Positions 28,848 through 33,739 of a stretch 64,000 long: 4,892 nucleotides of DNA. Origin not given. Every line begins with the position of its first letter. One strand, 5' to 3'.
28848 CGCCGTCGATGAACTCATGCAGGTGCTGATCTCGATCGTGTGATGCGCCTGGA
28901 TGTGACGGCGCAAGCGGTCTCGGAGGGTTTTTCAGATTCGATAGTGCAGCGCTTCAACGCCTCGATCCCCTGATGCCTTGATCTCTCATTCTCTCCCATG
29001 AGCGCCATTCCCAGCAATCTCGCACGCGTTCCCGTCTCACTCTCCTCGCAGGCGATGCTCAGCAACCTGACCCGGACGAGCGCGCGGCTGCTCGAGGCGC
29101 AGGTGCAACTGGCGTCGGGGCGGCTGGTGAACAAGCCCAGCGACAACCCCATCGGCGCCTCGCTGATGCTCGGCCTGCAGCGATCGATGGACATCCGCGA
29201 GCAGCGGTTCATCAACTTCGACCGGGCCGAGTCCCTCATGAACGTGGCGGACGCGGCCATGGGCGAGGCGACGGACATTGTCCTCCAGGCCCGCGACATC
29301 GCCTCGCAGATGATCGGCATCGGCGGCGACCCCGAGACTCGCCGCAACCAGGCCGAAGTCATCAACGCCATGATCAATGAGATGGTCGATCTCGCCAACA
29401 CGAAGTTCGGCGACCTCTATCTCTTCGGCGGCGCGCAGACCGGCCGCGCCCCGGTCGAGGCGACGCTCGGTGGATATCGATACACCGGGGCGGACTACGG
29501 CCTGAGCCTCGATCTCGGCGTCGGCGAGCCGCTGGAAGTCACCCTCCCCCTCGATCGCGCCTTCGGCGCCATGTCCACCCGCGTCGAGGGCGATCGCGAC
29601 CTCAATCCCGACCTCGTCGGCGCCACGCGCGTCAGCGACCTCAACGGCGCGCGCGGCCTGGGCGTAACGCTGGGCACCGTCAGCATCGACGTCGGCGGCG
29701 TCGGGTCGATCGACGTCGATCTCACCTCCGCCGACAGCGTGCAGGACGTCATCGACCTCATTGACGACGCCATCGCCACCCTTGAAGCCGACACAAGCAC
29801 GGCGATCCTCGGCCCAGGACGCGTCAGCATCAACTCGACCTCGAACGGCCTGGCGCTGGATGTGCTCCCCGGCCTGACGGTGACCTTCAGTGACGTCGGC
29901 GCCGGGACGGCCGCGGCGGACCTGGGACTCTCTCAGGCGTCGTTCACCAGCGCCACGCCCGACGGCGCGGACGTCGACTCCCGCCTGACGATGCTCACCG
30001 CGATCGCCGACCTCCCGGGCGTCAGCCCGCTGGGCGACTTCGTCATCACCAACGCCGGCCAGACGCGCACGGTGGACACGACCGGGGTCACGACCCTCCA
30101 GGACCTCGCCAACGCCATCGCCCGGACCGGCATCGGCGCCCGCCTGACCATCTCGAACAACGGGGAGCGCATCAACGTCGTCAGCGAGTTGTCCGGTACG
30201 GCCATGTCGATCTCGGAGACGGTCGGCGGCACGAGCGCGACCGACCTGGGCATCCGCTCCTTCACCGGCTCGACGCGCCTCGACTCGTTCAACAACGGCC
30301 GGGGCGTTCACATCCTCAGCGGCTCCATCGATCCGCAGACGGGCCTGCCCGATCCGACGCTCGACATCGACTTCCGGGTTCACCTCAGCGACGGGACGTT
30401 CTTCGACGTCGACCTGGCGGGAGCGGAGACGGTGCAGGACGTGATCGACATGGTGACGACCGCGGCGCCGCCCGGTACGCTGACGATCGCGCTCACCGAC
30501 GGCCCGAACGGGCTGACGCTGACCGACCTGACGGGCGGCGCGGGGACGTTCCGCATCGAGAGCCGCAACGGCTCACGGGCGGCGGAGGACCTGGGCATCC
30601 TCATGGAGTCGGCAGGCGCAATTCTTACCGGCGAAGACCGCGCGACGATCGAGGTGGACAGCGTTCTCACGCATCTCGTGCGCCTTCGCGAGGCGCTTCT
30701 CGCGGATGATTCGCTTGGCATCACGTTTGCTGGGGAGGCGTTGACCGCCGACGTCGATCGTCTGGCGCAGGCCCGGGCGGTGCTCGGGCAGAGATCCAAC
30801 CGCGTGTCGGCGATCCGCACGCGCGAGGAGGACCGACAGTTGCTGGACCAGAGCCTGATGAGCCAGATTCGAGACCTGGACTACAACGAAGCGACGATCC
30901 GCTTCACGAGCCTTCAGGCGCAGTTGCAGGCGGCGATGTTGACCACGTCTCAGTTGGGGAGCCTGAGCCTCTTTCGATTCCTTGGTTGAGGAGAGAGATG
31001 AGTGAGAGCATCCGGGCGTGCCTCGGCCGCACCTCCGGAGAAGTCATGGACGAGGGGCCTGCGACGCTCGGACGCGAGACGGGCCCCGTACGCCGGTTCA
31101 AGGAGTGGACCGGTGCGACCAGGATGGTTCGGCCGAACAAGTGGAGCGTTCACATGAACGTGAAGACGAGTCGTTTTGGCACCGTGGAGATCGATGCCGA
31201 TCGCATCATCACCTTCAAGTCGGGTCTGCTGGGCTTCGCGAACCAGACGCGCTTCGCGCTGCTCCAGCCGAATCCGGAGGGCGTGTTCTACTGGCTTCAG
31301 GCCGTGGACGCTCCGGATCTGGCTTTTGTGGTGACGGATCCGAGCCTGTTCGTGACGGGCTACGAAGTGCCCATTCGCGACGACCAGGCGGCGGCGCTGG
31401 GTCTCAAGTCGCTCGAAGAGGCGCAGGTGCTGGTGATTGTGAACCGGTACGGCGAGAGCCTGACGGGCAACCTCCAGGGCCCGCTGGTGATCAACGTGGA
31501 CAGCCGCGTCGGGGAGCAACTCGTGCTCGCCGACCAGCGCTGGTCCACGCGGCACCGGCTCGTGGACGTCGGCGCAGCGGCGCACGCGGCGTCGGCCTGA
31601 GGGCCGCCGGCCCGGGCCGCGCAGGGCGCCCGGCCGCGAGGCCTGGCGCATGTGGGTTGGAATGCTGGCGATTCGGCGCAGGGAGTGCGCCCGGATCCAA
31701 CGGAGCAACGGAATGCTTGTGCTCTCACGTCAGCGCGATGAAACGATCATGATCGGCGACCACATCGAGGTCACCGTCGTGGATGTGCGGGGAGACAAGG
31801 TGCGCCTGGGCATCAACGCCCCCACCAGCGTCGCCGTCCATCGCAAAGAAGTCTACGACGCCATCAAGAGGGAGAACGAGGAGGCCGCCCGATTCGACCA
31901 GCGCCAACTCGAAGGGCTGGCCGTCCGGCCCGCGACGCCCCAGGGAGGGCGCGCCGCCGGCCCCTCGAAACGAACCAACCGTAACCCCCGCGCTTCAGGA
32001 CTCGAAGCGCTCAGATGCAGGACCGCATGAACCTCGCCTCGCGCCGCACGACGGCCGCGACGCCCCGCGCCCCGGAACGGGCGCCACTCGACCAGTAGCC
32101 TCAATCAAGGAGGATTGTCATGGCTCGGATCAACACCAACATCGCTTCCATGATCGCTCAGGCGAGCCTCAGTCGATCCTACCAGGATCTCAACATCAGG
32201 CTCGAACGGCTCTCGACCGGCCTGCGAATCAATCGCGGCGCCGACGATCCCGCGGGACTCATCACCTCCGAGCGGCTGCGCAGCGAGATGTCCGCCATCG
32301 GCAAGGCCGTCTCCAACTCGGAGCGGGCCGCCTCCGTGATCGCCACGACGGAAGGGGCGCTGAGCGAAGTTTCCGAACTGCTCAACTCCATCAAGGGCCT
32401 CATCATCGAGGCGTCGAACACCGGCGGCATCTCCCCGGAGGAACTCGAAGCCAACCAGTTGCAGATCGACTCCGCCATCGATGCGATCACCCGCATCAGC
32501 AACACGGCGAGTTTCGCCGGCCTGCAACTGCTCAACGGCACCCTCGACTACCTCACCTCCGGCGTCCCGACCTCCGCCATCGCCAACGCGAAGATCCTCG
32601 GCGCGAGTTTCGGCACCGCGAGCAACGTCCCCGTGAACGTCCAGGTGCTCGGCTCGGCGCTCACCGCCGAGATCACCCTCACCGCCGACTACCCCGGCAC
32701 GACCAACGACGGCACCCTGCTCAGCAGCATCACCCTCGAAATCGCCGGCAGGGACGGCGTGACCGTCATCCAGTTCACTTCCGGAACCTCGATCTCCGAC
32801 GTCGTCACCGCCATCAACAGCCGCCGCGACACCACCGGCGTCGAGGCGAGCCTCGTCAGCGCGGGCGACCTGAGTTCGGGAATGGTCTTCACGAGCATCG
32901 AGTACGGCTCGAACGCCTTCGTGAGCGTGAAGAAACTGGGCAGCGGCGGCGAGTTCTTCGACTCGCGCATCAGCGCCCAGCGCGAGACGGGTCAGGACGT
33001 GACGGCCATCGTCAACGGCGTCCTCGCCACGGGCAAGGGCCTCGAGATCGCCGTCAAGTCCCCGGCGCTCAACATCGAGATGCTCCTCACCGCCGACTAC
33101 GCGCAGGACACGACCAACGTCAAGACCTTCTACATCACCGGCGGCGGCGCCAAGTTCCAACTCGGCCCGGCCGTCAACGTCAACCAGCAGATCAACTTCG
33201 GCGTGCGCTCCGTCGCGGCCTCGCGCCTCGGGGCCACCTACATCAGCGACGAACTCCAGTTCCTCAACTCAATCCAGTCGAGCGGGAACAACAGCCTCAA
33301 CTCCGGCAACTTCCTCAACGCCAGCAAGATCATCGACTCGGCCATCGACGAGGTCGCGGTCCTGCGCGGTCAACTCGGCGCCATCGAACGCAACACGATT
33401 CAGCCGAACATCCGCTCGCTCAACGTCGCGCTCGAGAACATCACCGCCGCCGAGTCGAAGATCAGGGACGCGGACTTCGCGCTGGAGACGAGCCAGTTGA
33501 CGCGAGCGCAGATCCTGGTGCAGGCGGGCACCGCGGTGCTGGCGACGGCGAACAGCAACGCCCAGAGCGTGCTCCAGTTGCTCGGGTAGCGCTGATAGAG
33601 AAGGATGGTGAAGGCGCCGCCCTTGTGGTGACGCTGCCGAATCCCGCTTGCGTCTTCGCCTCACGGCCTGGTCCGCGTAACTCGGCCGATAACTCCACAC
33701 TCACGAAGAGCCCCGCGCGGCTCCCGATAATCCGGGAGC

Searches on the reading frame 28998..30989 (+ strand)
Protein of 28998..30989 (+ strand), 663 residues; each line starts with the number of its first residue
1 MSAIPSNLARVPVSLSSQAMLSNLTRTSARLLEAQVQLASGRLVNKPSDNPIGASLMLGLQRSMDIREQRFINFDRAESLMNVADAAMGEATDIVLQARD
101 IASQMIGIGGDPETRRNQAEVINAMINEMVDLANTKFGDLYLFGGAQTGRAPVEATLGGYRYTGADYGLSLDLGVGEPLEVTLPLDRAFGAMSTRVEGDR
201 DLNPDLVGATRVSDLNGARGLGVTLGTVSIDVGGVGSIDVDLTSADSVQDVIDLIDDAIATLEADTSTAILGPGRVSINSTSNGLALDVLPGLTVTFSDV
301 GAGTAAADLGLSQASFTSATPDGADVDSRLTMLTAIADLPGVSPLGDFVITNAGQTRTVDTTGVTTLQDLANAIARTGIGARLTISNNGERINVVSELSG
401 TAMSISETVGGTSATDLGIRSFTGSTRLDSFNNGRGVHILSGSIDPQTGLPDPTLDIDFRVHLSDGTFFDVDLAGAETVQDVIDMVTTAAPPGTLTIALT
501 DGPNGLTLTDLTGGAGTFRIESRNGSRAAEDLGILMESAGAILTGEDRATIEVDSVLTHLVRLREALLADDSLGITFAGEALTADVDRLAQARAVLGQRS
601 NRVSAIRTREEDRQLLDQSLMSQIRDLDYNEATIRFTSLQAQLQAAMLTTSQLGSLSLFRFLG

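Call 9: search_protein_families(library=pfam, proteins=[window:28998-30989:+], max_evalue=0.001)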
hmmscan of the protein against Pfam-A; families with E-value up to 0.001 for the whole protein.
window:28998-30989:+ (663 aa): 2 families
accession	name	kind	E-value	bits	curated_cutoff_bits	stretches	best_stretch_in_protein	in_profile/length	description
PF00669.25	Flagellin_N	-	7.1e-12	46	26.6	1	16-148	6-139/139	Bacterial flagellin N-terminal helical region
PF00700.27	Flagellin_C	-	7e-08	33.1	23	1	585-662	7-86/86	Bacterial flagellin C-terminal helical region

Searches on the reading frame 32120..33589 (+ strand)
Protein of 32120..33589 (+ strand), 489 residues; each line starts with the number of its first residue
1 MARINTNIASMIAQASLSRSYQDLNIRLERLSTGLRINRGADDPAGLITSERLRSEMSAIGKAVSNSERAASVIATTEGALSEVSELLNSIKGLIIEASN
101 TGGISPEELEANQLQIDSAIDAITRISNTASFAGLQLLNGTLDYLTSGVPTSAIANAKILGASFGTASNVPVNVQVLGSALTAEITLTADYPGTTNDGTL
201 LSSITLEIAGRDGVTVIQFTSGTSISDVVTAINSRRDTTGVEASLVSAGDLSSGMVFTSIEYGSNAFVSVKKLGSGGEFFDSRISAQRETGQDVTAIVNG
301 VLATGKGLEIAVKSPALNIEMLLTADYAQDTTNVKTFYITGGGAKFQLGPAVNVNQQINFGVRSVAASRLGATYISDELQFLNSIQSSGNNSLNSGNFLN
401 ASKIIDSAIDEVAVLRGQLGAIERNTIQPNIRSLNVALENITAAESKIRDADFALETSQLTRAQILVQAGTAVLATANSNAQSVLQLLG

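Call 9: search_protein_families(library=pfam, proteins=[window:32120-33589:+], max_evalue=0.001)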
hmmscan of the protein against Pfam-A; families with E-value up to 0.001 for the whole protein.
window:32120-33589:+ (489 aa): 3 families
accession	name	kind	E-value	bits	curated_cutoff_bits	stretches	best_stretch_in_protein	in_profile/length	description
PF00669.25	Flagellin_N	-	3.5e-31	108.6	26.6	1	4-141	1-137/139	Bacterial flagellin N-terminal helical region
PF00700.27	Flagellin_C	-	2.9e-19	69.6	23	1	403-488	2-86/86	Bacterial flagellin C-terminal helical region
PF07196.18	Flagellin_IN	-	6.3e-10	39.5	22.7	1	205-259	1-53/55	Flagellin hook IN motif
